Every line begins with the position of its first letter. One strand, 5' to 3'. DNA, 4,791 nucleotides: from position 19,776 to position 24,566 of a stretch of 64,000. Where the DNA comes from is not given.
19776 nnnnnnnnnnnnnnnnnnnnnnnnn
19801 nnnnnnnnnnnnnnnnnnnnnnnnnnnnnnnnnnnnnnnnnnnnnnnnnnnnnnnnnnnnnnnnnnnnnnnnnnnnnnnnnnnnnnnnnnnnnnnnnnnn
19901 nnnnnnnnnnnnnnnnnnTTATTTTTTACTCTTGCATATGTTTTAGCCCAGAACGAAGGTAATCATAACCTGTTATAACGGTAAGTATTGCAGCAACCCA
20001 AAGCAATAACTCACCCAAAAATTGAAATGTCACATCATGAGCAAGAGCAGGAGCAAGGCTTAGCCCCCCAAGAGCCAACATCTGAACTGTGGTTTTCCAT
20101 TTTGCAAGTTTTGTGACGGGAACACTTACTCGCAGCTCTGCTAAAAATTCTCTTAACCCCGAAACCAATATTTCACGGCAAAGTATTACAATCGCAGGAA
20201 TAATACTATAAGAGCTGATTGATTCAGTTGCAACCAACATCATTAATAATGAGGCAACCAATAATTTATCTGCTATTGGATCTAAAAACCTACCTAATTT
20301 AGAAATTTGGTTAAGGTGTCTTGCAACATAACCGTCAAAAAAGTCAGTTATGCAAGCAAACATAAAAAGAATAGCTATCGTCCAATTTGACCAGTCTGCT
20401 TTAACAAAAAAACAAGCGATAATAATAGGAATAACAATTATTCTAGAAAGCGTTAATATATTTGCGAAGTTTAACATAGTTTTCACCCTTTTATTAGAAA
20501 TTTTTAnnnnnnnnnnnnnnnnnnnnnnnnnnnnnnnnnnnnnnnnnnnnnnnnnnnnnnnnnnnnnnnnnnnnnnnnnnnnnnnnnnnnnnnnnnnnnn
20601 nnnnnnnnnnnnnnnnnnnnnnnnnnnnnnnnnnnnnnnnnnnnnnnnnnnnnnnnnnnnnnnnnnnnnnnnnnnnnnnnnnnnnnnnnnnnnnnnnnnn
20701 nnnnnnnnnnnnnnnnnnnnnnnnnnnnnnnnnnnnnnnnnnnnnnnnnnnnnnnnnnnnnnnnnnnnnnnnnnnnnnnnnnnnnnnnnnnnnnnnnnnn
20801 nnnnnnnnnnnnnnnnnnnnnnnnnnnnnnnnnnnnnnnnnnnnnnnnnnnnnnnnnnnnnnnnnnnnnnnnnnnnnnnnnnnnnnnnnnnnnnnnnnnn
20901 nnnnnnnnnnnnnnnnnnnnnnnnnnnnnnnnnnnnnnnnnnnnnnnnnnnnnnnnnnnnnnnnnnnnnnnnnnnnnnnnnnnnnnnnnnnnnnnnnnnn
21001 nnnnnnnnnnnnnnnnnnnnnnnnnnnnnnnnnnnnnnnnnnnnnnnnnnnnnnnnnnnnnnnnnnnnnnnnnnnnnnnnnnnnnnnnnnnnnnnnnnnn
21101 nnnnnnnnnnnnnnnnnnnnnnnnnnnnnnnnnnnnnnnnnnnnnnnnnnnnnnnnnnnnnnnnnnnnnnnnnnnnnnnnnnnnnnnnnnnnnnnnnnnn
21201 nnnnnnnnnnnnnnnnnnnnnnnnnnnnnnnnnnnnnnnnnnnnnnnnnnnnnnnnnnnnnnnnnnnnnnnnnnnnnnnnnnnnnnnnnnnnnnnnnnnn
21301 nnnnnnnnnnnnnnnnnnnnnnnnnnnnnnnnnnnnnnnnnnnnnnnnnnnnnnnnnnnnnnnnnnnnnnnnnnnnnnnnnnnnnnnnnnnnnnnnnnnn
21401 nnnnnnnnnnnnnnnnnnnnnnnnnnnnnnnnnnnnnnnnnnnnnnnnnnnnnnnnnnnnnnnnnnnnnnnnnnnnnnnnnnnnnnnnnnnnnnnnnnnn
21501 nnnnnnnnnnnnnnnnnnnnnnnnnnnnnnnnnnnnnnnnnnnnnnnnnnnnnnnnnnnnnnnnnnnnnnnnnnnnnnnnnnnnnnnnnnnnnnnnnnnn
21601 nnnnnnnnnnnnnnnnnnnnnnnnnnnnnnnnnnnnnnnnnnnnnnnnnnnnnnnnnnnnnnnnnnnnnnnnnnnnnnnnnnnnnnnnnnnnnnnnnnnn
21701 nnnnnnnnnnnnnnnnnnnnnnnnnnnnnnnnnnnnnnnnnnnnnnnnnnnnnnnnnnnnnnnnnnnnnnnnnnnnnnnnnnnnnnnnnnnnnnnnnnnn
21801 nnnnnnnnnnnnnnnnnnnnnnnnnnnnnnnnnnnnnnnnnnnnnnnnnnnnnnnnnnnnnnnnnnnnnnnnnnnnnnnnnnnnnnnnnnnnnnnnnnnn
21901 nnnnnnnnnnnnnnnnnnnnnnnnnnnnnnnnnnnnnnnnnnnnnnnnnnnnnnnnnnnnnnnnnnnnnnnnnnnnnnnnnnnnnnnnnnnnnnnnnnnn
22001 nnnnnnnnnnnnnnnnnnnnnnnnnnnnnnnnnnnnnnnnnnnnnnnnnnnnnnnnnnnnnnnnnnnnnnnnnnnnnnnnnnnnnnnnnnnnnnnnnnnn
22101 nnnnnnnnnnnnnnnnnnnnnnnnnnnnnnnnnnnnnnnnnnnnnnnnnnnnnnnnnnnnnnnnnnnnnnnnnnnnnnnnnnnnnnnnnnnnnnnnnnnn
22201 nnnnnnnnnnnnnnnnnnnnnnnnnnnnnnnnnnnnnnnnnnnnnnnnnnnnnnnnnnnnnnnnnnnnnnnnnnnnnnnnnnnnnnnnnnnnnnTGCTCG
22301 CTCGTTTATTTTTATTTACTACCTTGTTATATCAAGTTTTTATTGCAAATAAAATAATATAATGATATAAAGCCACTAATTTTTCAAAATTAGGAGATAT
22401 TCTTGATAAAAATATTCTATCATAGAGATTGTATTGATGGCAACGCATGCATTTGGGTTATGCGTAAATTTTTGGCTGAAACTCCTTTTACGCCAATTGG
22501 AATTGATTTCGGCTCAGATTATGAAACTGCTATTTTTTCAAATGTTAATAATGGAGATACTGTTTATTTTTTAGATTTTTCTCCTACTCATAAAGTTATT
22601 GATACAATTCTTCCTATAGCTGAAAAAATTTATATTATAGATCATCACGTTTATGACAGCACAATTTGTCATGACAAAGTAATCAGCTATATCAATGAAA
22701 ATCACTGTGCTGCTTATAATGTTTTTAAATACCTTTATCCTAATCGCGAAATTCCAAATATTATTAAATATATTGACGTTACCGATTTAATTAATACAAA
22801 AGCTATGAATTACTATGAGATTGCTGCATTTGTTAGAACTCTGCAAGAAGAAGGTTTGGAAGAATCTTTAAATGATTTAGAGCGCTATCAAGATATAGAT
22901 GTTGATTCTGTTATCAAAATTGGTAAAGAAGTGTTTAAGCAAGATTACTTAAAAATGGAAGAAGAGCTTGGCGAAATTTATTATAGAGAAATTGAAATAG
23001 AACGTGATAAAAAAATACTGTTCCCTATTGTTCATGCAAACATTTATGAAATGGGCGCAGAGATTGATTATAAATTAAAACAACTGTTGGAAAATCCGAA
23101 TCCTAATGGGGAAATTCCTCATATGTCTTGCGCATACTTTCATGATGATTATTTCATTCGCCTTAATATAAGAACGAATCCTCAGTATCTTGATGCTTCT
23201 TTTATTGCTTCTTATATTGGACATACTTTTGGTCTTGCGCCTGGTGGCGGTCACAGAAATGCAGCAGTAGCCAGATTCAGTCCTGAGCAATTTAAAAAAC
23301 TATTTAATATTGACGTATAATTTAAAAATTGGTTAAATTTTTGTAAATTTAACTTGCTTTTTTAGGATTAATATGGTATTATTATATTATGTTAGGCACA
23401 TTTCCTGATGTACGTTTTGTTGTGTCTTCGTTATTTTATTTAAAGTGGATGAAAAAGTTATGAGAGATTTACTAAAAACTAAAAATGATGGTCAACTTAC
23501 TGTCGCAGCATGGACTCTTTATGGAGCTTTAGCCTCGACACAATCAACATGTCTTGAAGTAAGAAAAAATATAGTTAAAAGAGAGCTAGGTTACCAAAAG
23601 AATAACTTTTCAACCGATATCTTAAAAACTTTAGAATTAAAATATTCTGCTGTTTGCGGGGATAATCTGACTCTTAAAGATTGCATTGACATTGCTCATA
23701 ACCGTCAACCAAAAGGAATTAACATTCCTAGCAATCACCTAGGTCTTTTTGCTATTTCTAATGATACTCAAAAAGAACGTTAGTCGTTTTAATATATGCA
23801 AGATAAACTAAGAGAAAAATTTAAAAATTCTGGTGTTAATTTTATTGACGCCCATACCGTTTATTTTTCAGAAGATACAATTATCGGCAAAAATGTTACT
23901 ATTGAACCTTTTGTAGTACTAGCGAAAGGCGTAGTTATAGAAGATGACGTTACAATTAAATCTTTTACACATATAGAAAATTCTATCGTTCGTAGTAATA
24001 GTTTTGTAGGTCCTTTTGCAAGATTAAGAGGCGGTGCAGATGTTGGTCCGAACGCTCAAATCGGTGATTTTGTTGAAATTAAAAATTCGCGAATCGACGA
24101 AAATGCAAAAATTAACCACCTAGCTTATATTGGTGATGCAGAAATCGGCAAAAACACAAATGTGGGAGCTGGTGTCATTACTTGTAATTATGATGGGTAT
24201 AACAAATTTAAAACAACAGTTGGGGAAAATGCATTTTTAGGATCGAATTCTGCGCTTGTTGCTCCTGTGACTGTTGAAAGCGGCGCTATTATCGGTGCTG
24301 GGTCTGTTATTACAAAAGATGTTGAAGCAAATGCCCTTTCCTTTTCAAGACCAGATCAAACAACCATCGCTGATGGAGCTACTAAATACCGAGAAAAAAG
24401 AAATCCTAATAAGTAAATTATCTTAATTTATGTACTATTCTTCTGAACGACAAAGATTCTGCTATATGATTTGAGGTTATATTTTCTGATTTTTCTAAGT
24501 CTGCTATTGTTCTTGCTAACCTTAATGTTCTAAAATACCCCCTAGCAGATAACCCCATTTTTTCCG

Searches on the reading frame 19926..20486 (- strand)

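Call 23: search_protein_families(library=pfam, proteins=[window:19926-20486:-], max_evalue=0.00001)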
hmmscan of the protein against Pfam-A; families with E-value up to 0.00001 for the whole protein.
window:19926-20486:- (186 aa): 1 family
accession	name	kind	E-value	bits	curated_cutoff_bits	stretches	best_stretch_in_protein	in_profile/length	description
PF01066.26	CDP-OH_P_transf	-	7.2e-37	127.6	22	1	6-171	2-152/152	CDP-alcohol phosphatidyltransferase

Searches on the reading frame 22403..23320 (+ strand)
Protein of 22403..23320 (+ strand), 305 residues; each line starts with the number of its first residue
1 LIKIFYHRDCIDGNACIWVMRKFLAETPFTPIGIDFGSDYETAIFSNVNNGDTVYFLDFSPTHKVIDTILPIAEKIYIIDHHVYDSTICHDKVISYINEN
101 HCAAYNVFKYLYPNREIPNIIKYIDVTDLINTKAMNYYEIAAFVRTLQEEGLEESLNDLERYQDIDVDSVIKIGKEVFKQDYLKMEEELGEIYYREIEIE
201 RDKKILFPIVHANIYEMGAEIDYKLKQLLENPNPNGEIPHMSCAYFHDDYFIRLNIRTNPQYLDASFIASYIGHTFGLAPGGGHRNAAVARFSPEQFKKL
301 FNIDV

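Call 23: search_protein_families(library=pfam, proteins=[window:22403-23320:+], max_evalue=0.00001)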
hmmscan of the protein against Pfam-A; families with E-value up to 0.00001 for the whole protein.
window:22403-23320:+ (305 aa): 0 families

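Call 64: search_protein_families(library=pfam, proteins=[window:22403-23320:+], max_evalue=0.01)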
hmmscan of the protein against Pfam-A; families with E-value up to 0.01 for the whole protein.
window:22403-23320:+ (305 aa): 1 family
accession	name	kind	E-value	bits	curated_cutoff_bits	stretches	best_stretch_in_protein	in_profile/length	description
PF01368.27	DHH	-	0.00042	21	28.1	1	3-112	3-104/125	DHH family, N-terminal domain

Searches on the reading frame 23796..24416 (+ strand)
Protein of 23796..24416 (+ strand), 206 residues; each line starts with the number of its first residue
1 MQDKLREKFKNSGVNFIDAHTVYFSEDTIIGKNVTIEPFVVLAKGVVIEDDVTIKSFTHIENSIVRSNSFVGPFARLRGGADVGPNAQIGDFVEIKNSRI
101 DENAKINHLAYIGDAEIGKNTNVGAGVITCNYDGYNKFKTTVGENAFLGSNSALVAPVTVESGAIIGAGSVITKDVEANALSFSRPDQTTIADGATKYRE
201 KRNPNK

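Call 23: search_protein_families(library=pfam, proteins=[window:23796-24416:+], max_evalue=0.00001)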
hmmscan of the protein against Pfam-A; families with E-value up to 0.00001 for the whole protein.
window:23796-24416:+ (206 aa): 4 families
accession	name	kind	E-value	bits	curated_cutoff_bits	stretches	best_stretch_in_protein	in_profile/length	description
PF00132.30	Hexapep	-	3.1e-32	109.4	27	2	27-61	1-35/36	Bacterial transferase hexapeptide (six repeats)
PF25084.1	LbH_EIF2B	-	1.6e-12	47.8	54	1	27-94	38-104/105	EIF2B subunit epsilon LbH domain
PF14602.12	Hexapep_2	-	6.1e-11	42.3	27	1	140-174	2-34/34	Hexapeptide repeat of succinyl-transferase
PF25087.1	GMPPB_C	-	2.2e-10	40.7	39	1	26-127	9-104/110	GMPPB C-terminal domain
